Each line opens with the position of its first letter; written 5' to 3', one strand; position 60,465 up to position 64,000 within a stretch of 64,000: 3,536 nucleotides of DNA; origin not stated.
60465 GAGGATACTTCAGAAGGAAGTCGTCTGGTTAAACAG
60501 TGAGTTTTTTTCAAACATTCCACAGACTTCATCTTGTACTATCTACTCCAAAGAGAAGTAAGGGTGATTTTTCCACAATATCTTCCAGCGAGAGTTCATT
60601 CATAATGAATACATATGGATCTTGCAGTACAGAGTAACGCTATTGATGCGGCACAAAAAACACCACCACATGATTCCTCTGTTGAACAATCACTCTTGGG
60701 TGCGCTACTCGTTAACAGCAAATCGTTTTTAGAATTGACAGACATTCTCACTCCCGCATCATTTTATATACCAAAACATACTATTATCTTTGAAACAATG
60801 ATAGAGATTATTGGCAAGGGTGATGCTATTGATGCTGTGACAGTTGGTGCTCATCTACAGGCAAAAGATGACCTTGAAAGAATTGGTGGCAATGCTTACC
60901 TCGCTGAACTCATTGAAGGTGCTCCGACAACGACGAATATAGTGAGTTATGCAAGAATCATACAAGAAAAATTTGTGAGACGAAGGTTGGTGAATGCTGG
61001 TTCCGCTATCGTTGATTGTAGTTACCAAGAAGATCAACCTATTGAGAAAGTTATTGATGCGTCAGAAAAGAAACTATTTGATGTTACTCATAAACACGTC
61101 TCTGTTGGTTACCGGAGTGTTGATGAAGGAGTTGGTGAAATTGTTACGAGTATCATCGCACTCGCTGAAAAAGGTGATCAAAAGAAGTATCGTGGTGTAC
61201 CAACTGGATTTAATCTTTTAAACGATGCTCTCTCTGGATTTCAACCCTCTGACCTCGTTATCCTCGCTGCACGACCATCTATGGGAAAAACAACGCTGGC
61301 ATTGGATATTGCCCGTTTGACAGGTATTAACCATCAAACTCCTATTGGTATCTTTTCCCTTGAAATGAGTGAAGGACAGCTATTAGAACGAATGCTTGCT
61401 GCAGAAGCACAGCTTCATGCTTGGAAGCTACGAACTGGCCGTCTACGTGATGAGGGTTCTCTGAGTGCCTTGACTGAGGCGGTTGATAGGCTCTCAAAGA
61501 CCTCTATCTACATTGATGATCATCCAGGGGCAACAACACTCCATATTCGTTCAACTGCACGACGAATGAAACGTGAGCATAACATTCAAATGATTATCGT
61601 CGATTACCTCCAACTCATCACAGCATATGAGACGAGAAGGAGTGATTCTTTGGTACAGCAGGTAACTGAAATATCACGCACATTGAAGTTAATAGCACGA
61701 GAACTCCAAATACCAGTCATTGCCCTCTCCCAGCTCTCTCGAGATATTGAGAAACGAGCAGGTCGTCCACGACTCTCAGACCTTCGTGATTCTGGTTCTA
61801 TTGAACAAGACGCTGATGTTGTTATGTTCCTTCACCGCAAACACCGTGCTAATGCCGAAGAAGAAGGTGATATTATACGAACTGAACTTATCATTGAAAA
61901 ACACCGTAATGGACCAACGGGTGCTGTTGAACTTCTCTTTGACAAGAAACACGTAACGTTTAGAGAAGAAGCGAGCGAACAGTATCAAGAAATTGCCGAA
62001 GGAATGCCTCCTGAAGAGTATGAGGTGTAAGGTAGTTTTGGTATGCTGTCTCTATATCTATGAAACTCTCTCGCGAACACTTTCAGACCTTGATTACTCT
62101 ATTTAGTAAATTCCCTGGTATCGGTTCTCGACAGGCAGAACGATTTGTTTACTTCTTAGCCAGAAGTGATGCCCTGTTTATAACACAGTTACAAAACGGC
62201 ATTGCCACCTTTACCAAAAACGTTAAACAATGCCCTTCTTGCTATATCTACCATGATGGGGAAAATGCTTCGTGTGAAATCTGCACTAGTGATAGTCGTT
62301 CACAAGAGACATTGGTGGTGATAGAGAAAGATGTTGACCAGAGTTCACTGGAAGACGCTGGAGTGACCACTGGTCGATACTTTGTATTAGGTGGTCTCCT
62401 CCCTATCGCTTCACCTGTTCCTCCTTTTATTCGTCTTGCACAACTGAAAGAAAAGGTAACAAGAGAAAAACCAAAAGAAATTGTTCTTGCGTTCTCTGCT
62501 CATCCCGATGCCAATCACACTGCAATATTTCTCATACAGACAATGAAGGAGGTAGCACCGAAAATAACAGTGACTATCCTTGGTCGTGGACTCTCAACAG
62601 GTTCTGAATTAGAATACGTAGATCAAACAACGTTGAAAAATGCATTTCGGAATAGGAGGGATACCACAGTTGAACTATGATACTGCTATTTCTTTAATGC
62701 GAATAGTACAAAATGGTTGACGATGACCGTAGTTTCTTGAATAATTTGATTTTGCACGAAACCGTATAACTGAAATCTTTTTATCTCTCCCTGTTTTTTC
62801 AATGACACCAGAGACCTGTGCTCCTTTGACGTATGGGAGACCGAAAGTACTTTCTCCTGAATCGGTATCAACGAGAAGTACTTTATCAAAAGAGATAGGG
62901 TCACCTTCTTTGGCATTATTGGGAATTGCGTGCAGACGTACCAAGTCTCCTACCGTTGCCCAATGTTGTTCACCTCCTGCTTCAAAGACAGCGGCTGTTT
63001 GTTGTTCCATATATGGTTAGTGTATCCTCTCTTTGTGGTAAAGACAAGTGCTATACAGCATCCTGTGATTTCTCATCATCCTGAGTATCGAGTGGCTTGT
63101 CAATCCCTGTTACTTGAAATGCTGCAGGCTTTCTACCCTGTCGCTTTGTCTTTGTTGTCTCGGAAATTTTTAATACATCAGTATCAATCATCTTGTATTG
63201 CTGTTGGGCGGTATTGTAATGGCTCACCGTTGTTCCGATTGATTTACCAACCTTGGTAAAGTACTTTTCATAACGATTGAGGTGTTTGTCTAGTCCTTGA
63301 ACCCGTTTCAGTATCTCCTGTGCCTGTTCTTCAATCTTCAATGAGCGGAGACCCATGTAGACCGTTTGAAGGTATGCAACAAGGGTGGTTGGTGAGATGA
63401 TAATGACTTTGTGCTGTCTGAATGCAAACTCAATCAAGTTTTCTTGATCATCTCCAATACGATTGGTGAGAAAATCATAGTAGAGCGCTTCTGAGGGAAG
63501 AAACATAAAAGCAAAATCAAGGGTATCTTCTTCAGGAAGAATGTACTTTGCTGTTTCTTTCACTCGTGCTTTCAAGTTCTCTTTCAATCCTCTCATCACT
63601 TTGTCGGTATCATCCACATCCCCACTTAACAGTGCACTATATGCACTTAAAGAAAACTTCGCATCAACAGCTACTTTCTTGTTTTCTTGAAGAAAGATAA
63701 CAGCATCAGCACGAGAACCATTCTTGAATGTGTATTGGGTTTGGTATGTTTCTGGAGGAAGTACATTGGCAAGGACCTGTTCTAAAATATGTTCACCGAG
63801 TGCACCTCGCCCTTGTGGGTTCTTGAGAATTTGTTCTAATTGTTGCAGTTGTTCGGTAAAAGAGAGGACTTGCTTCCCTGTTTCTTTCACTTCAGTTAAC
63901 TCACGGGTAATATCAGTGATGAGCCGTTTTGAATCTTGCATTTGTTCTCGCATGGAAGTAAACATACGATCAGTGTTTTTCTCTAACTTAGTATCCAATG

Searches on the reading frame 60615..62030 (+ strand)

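Call 44: search_protein_families(library=pfam, proteins=[window:60615-62030:+], max_evalue=0.001)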
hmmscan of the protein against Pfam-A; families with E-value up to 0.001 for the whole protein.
window:60615-62030:+ (471 aa): 4 families
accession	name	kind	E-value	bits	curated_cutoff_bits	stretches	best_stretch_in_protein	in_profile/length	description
PF03796.21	DnaB_C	-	5.5e-96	321.3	27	1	194-450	1-254/255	DnaB-like helicase C terminal domain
PF00772.26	DnaB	-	8.7e-31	106.5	23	1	17-118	2-103/103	DnaB-like helicase N terminal domain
PF13481.12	AAA_25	-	6.5e-09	36.1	27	1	203-374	23-190/195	AAA domain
PF20720.3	nSTAND3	-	0.00033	20.8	27.2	0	280-379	51-145/155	Novel STAND NTPase 3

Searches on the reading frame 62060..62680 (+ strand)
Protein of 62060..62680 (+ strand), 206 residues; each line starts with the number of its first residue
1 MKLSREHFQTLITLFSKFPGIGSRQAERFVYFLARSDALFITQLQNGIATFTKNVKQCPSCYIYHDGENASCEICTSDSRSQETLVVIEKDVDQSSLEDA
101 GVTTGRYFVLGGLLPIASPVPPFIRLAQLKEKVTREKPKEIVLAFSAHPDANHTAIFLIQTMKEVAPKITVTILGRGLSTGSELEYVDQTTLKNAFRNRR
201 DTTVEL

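Call 44: search_protein_families(library=pfam, proteins=[window:62060-62680:+], max_evalue=0.001)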
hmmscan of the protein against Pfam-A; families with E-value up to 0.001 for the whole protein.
window:62060-62680:+ (206 aa): 3 families
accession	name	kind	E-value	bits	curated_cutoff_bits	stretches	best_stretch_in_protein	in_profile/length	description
PF21175.2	RecR_C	-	6.4e-09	35.5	22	1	177-200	1-24/24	RecR, C-terminal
PF13662.12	Toprim_4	-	4.7e-06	27.2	25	1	84-173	2-83/85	Toprim domain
PF21176.3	RecR_HhH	-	0.00023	21.3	27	1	9-46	2-39/45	RecR, helix-hairpin-helix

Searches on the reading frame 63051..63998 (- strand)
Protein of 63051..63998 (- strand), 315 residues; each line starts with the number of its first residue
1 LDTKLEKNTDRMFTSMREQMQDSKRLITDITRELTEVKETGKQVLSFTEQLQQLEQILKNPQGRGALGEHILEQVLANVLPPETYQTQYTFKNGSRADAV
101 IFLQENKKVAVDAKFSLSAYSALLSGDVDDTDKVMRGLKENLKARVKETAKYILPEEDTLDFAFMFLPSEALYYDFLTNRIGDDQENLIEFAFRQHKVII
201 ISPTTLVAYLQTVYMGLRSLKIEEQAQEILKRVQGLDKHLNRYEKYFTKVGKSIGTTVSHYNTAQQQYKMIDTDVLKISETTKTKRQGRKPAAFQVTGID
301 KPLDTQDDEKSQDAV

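Call 44: search_protein_families(library=pfam, proteins=[window:63051-63998:-], max_evalue=0.001)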
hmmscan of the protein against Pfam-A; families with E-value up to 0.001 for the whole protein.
window:63051-63998:- (315 aa): 1 family
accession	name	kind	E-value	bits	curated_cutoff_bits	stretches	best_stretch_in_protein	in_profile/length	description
PF02646.22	RmuC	-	1.3e-55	189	26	1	10-277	11-276/291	RmuC family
